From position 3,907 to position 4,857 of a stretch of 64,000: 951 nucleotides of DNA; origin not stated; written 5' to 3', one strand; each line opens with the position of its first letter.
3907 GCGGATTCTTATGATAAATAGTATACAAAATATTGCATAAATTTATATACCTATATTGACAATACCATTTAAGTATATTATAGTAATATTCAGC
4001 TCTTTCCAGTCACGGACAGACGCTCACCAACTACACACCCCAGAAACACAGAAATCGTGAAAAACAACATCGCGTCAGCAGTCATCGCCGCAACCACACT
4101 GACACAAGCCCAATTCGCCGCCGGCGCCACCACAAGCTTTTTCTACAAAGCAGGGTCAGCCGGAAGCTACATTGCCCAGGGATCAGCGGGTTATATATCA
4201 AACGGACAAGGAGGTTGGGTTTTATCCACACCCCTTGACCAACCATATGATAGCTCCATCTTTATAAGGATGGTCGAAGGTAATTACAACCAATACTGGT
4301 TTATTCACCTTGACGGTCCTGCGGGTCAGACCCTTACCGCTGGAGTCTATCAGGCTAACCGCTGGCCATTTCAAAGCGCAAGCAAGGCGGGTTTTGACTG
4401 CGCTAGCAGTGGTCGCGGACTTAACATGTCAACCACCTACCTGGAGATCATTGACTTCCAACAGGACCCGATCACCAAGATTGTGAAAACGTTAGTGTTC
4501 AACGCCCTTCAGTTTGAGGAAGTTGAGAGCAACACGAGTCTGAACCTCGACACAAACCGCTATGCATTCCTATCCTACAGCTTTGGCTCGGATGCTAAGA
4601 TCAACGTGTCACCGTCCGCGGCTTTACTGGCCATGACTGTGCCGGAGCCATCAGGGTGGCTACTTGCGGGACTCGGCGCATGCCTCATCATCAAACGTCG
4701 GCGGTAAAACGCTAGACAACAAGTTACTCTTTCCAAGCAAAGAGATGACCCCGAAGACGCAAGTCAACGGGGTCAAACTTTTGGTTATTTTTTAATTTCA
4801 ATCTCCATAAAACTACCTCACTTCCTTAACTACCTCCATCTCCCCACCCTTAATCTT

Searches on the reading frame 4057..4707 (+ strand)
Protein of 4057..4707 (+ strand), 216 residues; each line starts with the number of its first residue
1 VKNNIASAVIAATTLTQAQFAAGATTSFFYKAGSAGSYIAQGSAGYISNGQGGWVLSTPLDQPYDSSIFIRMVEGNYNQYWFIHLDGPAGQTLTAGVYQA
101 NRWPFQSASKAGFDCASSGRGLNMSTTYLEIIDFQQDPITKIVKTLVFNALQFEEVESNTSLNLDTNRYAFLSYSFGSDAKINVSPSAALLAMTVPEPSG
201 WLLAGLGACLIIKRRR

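Call 37: search_protein_families(library=pfam, proteins=[window:4057-4707:+], max_evalue=0.001)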
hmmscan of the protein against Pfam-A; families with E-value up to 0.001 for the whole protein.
window:4057-4707:+ (216 aa): 1 family
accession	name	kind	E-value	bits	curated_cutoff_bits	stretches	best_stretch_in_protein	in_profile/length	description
PF07589.16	PEP-CTERM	-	0.0004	20.8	20.7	1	194-216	1-24/24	PEP-CTERM motif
